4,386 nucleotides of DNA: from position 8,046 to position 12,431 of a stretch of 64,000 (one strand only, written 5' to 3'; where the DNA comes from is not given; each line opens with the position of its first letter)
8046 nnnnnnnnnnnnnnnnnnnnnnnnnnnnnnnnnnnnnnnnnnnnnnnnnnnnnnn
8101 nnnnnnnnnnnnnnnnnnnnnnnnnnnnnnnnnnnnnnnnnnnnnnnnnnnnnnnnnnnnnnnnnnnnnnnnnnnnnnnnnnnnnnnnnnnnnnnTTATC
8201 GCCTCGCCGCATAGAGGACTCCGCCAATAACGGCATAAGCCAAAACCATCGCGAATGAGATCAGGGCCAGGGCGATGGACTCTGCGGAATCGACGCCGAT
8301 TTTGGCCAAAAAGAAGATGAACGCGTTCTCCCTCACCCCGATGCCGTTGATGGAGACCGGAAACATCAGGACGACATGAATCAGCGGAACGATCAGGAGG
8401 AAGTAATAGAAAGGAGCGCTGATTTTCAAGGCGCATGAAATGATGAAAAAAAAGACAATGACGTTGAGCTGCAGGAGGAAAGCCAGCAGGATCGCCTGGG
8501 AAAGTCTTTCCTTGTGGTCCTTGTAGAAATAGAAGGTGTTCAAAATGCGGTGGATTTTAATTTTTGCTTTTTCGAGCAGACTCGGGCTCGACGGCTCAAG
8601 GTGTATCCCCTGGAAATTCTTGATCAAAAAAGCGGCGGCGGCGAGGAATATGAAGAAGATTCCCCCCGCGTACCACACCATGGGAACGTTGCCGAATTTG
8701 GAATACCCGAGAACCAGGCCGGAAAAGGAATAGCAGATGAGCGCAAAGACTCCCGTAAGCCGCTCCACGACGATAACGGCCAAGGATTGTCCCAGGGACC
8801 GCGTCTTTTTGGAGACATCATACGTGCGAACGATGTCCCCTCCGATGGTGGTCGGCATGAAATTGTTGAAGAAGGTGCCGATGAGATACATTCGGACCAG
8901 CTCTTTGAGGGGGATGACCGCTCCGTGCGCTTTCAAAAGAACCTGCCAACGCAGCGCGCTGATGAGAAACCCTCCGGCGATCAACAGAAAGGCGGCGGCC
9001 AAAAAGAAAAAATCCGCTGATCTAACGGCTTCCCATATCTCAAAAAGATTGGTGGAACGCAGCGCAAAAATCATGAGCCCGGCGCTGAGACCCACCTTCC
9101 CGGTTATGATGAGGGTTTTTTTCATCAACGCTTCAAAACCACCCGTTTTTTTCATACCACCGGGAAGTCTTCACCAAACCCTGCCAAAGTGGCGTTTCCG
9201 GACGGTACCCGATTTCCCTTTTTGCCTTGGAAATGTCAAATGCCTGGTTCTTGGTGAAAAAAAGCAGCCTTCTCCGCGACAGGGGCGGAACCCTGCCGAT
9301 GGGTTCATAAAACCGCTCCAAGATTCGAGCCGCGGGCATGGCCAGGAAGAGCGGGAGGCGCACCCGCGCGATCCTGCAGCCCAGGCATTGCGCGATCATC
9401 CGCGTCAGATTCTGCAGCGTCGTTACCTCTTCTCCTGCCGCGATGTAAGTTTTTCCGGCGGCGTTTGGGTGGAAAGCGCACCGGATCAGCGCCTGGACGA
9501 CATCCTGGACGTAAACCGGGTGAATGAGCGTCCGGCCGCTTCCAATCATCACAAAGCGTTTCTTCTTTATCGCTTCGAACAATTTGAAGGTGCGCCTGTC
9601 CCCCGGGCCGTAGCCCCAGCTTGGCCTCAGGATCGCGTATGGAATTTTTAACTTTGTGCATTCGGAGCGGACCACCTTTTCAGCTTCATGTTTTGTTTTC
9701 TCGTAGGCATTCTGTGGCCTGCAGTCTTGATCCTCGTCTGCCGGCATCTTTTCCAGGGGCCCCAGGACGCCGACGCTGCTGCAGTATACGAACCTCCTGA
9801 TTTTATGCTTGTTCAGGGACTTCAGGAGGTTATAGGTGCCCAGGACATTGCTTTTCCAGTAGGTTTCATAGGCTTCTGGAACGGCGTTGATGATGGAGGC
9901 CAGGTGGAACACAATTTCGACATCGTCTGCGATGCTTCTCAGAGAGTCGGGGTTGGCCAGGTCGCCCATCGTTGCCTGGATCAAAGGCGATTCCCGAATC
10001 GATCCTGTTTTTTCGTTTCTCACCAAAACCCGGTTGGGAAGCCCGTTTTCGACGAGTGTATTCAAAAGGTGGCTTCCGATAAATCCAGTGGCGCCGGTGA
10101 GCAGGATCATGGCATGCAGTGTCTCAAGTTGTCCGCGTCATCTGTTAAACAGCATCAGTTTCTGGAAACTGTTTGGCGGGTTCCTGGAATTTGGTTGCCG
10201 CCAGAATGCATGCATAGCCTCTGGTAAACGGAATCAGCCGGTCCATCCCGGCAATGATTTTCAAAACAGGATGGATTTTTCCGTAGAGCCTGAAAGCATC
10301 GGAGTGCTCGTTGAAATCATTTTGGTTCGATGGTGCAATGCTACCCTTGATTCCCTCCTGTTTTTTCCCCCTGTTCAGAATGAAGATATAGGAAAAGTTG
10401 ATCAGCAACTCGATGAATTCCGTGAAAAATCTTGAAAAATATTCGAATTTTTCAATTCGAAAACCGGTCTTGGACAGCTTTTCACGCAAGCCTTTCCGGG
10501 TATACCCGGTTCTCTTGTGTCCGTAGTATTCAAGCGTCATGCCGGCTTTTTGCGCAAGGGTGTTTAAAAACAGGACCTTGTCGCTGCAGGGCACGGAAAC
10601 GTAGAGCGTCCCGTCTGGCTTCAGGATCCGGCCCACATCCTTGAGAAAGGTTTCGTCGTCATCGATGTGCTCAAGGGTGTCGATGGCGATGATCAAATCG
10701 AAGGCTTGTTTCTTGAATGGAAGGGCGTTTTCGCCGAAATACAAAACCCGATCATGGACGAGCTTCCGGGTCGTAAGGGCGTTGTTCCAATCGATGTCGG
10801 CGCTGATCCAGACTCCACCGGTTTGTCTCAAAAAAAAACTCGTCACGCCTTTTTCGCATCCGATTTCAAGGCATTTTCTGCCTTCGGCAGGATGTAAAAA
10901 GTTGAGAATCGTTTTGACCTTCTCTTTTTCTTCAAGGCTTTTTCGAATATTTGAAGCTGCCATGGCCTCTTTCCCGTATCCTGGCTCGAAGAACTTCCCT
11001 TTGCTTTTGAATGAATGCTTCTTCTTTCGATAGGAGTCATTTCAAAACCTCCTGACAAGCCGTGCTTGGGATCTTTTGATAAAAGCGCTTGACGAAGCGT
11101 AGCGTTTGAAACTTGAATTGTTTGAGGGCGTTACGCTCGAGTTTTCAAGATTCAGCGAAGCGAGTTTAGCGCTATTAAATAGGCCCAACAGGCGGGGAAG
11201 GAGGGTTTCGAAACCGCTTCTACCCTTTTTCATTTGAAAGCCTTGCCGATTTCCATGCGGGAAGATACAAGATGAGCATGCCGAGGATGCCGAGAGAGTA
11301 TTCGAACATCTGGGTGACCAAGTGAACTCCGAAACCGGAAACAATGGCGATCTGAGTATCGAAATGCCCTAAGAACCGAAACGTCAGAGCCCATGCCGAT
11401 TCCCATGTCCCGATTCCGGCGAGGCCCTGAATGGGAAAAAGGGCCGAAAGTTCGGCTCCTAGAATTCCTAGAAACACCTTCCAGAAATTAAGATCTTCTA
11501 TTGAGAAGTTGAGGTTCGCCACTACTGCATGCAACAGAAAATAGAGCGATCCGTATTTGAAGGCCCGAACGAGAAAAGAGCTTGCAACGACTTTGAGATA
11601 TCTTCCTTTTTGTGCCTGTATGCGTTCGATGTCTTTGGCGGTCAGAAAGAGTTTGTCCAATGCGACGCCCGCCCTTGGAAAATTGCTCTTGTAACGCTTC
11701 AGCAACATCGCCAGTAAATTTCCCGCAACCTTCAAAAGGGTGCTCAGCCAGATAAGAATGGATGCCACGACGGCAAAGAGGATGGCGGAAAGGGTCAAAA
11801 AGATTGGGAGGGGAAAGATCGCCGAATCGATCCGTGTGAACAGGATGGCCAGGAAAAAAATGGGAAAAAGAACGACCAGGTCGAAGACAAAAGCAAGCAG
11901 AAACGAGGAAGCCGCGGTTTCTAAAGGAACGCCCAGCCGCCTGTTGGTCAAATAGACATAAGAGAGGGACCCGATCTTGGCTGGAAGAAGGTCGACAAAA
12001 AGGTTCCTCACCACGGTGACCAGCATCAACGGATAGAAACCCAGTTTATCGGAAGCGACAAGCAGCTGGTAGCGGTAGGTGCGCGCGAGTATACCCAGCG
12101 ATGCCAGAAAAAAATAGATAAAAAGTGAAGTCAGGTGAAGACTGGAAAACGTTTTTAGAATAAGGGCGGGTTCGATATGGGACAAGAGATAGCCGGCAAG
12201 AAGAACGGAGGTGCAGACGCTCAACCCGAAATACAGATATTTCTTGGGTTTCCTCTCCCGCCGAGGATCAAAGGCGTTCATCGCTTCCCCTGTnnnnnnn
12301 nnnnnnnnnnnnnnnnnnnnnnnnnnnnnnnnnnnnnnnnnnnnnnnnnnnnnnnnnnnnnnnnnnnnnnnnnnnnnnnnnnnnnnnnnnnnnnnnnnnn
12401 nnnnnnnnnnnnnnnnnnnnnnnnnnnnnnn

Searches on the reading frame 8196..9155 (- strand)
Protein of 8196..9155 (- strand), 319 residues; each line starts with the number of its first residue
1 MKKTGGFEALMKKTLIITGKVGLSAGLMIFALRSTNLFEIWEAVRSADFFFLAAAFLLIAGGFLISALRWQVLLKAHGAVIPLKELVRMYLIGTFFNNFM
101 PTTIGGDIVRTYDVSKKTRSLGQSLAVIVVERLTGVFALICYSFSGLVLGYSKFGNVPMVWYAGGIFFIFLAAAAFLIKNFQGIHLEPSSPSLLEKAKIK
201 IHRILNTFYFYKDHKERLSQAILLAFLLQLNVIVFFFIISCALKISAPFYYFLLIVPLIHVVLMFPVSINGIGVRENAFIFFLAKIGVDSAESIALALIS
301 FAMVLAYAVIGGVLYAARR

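Call 9: search_protein_families(library=pfam, proteins=[window:8196-9155:-], max_evalue=0.001)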
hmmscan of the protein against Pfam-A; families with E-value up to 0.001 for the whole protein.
window:8196-9155:- (319 aa): 1 family
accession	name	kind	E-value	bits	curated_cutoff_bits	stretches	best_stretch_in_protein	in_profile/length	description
PF03706.18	LPG_synthase_TM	-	1.4e-47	163.1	33.4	1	20-308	4-299/302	Lysylphosphatidylglycerol synthase TM region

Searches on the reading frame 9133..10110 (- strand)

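Call 9: search_protein_families(library=pfam, proteins=[window:9133-10110:-], max_evalue=0.001)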
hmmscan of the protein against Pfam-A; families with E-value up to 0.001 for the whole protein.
window:9133-10110:- (325 aa): 9 families
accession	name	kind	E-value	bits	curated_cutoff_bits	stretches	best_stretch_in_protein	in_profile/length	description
PF01370.27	Epimerase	-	9.4e-39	133.7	20.9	1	2-221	1-236/240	NAD dependent epimerase/dehydratase family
PF01073.25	3Beta_HSD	-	1.9e-31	109.6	22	1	4-249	2-274/280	3-beta hydroxysteroid dehydrogenase/isomerase family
PF16363.11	GDP_Man_Dehyd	-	3.5e-26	92.9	27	1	3-312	1-329/332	GDP-mannose 4,6 dehydratase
PF07993.18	NAD_binding_4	-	3.9e-21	75.8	20.1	1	54-165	79-206/258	Male sterility protein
PF13460.12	NAD_binding_10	-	1.8e-19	70.8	27.2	1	6-166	1-146/184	NAD(P)H-binding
PF04321.23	RmlD_sub_bind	-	1.7e-14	54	27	1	2-246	3-234/287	RmlD substrate binding domain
PF02719.21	Polysacc_synt_2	-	3.8e-10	39.9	20.2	1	2-145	1-147/293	Polysaccharide biosynthesis protein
PF05368.20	NmrA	-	8e-09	35.9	27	1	2-253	5-244/298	NmrA-like family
PF08659.16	KR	-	0.00012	22.5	22.6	0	2-114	3-138/180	KR domain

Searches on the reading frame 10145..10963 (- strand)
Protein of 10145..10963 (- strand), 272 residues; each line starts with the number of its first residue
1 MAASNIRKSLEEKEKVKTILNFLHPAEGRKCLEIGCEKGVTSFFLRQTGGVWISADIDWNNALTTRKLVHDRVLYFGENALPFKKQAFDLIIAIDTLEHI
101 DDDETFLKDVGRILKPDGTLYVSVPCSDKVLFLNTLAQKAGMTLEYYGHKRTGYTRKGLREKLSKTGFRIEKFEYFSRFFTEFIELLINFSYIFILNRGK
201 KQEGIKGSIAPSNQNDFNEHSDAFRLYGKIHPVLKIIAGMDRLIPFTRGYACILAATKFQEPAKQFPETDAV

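Call 9: search_protein_families(library=pfam, proteins=[window:10145-10963:-], max_evalue=0.001)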
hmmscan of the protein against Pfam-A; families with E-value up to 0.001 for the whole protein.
window:10145-10963:- (272 aa): 7 families
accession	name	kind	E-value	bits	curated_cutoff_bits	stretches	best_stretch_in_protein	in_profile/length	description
PF13489.12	Methyltransf_23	-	7.7e-17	61.9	27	1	15-171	8-162/164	Methyltransferase domain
PF08241.18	Methyltransf_11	-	3.6e-12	47.2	21.2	1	32-122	1-95/95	Methyltransferase domain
PF08242.18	Methyltransf_12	-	8.6e-09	36.5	30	1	32-120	1-98/98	Methyltransferase domain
PF13649.12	Methyltransf_25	-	8e-08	33.3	27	1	32-118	2-97/97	Methyltransferase domain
PF13847.12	Methyltransf_31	-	2.1e-07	31.2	27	1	80-132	65-119/145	Methyltransferase domain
PF02353.26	CMAS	-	0.00038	20.3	27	1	13-130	48-172/273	Mycolic acid cyclopropane synthetase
PF01209.24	Ubie_methyltran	-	0.00086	19.2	20.1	0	78-122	107-151/233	ubiE/COQ5 methyltransferase family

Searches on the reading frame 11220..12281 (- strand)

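Call 9: search_protein_families(library=pfam, proteins=[window:11220-12281:-], max_evalue=0.001)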
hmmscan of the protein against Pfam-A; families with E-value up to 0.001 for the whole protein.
window:11220-12281:- (353 aa): 1 family
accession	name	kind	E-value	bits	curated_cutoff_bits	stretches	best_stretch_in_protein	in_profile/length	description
PF03706.18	LPG_synthase_TM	-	3e-20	73.3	33.4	1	21-326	4-297/302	Lysylphosphatidylglycerol synthase TM region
